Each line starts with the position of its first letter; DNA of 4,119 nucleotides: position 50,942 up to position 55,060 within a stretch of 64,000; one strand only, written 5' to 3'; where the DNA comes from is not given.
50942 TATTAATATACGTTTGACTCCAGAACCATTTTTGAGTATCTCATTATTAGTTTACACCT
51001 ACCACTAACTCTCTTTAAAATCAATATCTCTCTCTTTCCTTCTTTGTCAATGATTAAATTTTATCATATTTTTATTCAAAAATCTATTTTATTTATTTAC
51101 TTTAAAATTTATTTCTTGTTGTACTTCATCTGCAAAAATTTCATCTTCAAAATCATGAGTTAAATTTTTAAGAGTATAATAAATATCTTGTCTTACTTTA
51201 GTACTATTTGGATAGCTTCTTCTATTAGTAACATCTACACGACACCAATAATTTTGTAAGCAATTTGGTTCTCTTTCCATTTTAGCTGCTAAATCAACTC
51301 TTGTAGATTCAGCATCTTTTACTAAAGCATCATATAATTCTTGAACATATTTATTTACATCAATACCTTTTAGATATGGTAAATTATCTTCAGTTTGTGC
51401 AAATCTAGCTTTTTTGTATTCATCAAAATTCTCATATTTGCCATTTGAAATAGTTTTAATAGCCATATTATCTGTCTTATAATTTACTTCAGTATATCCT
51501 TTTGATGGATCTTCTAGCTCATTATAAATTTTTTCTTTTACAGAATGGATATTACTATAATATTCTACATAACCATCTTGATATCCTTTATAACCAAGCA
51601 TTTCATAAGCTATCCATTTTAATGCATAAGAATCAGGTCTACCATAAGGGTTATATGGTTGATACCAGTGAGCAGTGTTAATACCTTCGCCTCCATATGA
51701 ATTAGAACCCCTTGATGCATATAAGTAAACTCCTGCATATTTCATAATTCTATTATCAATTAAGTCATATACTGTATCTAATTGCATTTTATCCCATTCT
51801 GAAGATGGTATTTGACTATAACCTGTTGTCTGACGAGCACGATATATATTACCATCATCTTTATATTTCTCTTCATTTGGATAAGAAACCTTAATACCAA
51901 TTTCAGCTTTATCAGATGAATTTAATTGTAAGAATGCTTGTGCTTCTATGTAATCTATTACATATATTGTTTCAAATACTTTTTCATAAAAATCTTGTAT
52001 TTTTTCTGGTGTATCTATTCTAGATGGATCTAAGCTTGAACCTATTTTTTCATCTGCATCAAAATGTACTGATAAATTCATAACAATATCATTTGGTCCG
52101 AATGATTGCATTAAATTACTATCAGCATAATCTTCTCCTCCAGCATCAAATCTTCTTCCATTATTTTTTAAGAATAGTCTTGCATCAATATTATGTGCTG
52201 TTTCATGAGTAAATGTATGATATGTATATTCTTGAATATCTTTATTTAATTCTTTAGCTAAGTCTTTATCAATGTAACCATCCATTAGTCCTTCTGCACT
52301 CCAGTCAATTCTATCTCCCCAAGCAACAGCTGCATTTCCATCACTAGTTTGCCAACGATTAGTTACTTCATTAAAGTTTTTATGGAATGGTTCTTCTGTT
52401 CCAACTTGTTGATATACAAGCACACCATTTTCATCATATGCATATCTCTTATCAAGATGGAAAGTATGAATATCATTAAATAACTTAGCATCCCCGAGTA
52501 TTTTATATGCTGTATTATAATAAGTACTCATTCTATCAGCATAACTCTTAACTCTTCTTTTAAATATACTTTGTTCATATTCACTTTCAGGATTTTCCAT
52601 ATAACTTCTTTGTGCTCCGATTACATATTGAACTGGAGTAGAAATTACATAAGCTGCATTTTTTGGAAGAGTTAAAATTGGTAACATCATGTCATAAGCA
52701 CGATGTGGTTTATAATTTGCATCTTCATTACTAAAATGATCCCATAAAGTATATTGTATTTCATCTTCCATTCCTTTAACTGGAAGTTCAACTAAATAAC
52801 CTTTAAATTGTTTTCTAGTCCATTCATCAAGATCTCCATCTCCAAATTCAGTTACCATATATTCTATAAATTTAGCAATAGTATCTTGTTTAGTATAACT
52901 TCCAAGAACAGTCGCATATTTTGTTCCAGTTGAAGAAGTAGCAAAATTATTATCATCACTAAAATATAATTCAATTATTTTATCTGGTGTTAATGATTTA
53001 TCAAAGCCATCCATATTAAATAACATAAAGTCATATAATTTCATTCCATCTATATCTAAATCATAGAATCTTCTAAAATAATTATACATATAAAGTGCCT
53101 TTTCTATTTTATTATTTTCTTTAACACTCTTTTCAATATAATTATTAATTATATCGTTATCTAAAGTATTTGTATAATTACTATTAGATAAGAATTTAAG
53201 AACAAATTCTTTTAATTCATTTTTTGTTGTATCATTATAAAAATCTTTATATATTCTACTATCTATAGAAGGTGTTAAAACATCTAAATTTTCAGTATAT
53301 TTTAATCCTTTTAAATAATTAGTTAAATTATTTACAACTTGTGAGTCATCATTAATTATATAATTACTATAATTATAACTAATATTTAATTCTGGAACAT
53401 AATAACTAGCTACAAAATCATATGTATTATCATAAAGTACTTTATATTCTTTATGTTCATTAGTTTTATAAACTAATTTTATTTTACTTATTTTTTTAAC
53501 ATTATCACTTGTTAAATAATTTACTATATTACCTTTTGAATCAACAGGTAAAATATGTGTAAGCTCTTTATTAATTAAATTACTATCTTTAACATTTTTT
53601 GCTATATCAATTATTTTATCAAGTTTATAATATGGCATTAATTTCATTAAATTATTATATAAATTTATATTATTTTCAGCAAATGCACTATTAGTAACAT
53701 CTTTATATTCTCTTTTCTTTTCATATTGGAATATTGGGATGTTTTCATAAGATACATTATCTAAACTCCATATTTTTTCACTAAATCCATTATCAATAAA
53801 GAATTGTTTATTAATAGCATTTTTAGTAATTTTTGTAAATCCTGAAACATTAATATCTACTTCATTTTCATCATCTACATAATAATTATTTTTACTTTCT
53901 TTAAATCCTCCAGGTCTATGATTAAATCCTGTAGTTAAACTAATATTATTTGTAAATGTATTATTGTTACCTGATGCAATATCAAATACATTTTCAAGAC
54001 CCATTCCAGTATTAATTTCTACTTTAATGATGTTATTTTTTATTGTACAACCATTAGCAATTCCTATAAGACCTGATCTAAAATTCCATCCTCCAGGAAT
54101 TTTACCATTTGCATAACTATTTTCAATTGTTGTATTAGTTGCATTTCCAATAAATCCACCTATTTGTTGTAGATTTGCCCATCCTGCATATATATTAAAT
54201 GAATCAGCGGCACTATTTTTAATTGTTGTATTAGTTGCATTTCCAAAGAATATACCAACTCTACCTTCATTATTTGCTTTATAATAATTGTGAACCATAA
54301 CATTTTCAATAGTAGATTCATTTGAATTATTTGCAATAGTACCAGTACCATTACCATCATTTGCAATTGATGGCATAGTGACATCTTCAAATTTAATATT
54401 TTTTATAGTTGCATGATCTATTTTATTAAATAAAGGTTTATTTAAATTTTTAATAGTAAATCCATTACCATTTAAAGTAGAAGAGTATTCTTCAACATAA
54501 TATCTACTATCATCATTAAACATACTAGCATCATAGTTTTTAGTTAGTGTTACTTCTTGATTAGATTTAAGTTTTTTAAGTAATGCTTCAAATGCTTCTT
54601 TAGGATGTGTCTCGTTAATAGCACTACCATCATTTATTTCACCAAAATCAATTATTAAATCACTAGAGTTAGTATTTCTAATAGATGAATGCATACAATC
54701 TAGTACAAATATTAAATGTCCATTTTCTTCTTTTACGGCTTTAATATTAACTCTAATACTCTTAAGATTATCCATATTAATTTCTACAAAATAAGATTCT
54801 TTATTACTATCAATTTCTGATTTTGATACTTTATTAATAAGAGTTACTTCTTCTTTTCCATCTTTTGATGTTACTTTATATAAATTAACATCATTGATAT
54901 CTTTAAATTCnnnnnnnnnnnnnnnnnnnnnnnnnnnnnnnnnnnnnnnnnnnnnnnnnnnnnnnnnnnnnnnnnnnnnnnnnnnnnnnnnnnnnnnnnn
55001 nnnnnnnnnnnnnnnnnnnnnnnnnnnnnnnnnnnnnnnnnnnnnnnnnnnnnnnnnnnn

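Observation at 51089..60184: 3031-aa surface metalloprotease combining cohesin, dockerin, an internal TM hairpin and seven repeat modules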

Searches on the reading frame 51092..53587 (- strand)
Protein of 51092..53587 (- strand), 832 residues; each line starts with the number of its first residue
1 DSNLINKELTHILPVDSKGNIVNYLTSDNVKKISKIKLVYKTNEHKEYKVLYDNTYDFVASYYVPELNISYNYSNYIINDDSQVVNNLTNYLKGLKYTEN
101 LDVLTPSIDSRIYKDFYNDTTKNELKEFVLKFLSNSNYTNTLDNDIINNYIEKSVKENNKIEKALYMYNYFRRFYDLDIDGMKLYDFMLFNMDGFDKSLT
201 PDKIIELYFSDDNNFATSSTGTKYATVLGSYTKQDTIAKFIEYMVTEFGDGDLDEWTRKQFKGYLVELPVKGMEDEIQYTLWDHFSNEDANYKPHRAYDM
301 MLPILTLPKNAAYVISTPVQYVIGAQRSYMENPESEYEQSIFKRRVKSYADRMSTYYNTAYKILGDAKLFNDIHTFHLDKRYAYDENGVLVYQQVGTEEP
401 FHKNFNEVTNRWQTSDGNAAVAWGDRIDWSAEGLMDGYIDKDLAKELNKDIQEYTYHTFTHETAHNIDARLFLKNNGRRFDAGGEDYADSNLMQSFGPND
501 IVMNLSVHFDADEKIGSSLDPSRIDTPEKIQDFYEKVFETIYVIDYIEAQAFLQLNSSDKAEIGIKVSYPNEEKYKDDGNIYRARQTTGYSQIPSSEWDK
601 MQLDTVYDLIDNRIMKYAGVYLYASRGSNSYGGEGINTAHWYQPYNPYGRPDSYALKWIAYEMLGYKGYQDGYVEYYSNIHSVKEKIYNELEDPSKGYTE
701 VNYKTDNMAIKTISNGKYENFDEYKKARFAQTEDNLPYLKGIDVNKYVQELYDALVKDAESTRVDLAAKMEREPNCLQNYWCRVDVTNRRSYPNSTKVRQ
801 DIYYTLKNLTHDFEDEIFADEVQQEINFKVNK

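Call 8: search_protein_families(library=pfam, proteins=[window:51092-53587:-], max_evalue=10)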
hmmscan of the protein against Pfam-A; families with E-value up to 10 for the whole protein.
window:51092-53587:- (832 aa): 3 families
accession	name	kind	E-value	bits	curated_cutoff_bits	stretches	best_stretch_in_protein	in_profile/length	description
PF07580.19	Peptidase_M26_C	-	7.1e-40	137.4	22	1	59-818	2-792/792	M26 IgA1-specific Metallo-endopeptidase C-terminal region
PF04659.18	Arch_fla_DE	-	0.077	13.4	21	1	654-701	18-67/96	Archaeal flagella protein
PF06426.19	SATase_N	-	0.22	12.3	21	0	741-778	52-89/105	Serine acetyltransferase, N-terminal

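Call 73: find_homologous_proteins(query=window:51092-53587:-, max_evalue=1e-10)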
Query window:51092-53587:- (832 aa): 9 proteins with E <= 1e-10 among 8000 candidates.
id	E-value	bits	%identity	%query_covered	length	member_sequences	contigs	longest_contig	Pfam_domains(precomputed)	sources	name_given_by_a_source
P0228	0.0e+0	1409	74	100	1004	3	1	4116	PF07580.21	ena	-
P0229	1.5e-259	882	52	99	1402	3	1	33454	PF05342.20,PF07580.21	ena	-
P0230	3.1e-248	845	50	98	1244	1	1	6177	PF05342.20,PF07580.21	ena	-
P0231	1.1e-241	823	50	99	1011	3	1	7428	PF07580.21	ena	-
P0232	2.9e-207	709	48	88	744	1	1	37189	PF07580.21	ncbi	-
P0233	1.5e-203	697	50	78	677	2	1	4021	PF07580.21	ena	-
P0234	2.7e-197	676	52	73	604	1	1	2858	PF07580.21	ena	-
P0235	5.5e-189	649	50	77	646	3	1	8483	PF07580.21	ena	-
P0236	9.6e-152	525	50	62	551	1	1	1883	PF07580.21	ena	-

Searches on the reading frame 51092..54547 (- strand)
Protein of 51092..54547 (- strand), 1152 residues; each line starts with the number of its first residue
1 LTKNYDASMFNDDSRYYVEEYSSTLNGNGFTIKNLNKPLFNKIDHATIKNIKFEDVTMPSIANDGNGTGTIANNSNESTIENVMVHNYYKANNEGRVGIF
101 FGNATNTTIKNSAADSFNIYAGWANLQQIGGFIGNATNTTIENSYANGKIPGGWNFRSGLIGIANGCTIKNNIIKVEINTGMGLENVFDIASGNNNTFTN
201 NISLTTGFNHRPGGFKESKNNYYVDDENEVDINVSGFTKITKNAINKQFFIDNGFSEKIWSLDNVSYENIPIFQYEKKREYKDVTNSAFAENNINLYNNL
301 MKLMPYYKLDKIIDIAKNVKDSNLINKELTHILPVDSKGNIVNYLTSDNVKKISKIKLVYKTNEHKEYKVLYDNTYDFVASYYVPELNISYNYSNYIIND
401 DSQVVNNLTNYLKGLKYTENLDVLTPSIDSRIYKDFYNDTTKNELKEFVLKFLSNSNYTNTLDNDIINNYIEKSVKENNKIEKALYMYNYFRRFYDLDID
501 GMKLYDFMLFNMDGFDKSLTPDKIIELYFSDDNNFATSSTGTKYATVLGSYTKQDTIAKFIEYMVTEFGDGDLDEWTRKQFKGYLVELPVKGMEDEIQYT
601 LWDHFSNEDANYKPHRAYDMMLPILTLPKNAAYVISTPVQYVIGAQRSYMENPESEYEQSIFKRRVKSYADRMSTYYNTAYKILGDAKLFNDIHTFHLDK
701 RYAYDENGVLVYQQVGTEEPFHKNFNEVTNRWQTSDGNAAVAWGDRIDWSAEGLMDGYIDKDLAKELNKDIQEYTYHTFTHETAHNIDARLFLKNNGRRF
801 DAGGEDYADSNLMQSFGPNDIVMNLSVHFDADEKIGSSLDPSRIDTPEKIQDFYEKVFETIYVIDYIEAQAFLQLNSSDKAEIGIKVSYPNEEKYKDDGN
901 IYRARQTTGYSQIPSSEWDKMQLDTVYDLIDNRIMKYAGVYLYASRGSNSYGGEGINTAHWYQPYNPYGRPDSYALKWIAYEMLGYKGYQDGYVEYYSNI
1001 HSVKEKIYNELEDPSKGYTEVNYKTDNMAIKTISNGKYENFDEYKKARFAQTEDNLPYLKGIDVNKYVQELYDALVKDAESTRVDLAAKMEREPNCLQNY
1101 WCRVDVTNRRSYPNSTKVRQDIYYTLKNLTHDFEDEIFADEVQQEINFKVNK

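Call 12: search_solved_structures(query=window:51092-54547:-, max_evalue=0.01, show_alignments=1)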
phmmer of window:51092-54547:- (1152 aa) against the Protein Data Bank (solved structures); distinct sequences matched with E-value up to 0.01: 5.
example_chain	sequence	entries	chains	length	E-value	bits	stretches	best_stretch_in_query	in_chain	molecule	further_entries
7uvk_A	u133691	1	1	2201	5.4e-45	156.9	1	15-1054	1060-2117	IgA1 Protease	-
7uvl_P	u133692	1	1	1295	1.4e-43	152.3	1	16-1054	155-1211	LPXTG-motif cell wall anchor domain protein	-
6xjb_A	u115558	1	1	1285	8.7e-38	133.1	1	24-1062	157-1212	Immunoglobulin A1 protease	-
7jgj_A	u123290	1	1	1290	1.2e-37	132.7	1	24-1062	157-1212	Immunoglobulin A1 protease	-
6xja_P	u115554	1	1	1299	5.7e-37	130.4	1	24-1062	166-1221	Immunoglobulin A1 protease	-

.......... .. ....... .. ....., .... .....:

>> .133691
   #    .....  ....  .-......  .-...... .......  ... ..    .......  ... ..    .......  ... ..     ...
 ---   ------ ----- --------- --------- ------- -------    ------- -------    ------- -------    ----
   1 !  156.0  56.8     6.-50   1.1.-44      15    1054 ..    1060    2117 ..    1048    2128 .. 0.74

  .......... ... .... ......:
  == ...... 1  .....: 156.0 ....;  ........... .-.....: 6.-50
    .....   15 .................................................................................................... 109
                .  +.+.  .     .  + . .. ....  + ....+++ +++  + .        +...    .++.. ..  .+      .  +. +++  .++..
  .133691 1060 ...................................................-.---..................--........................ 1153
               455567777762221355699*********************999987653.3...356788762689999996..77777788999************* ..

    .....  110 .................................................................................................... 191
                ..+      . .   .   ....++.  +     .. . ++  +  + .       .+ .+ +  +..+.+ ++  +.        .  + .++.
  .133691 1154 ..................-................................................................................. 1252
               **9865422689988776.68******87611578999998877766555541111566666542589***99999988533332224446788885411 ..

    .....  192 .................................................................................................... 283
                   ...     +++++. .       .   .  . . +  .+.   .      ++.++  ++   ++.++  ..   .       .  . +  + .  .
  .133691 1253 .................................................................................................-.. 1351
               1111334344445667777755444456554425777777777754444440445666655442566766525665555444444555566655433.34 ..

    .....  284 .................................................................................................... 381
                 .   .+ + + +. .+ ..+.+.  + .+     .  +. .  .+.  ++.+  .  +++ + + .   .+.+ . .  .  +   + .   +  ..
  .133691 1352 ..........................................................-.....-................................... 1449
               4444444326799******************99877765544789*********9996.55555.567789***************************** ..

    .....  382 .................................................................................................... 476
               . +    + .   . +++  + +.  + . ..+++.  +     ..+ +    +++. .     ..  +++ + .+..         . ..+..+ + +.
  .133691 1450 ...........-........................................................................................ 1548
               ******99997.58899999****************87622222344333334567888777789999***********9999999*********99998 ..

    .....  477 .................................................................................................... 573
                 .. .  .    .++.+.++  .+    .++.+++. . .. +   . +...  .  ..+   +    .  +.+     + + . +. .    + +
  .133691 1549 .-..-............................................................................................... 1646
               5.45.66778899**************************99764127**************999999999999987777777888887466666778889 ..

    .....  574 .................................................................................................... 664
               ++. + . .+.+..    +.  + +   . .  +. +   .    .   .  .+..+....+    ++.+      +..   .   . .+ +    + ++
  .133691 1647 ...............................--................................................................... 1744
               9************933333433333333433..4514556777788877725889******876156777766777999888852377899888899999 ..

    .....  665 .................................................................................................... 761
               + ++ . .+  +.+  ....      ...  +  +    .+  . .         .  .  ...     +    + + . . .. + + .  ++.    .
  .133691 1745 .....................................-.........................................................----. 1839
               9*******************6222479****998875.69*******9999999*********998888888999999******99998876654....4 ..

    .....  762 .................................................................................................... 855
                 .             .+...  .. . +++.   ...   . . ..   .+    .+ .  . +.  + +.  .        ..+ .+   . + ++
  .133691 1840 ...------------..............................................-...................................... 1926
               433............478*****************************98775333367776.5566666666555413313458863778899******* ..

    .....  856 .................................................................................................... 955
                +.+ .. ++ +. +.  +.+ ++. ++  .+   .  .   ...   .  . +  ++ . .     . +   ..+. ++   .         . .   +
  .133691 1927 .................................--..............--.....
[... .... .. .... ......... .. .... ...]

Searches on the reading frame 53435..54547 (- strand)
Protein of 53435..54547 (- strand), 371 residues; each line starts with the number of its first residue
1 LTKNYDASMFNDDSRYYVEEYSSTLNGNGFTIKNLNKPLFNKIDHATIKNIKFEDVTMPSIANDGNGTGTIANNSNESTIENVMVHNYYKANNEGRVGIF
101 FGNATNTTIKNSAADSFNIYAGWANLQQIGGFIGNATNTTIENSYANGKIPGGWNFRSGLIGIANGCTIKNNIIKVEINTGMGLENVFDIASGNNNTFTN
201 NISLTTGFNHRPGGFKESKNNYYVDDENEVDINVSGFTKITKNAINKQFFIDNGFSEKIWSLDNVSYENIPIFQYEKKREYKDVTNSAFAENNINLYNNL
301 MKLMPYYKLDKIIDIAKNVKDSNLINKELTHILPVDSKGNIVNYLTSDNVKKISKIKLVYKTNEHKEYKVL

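Call 8: search_protein_families(library=pfam, proteins=[window:53435-54547:-], max_evalue=10)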
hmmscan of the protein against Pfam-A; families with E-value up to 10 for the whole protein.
window:53435-54547:- (371 aa): 4 families
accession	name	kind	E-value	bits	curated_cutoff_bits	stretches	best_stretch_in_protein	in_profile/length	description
PF05342.19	Peptidase_M26_N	-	9.7e-13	48.4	27.7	1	12-86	174-249/250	M26 IgA1-specific Metallo-endopeptidase N-terminal region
PF07581.17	Glug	-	3.8e-05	24.3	20.5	1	127-150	3-27/28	The GLUG motif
PF09249.16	tRNA_NucTransf2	-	0.032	14.9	27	1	297-368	40-111/113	tRNA nucleotidyltransferase, second domain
PF09372.15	PRANC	-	3.1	8.6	25.8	1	284-354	23-96/97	PRANC domain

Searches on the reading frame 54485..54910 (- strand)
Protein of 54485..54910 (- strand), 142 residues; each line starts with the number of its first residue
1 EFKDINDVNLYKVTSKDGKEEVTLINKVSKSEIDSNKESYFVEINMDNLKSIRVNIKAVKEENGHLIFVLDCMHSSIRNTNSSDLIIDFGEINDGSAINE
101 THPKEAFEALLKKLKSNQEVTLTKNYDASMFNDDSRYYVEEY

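Call 59: search_protein_families(library=pfam, proteins=[window:54485-54910:-], max_evalue=1)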
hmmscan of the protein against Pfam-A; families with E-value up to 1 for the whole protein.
window:54485-54910:- (142 aa): 1 family
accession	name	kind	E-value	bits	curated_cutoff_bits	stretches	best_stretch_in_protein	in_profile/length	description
PF05342.19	Peptidase_M26_N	-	0.0001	22.1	27.7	1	1-79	41-115/250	M26 IgA1-specific Metallo-endopeptidase N-terminal region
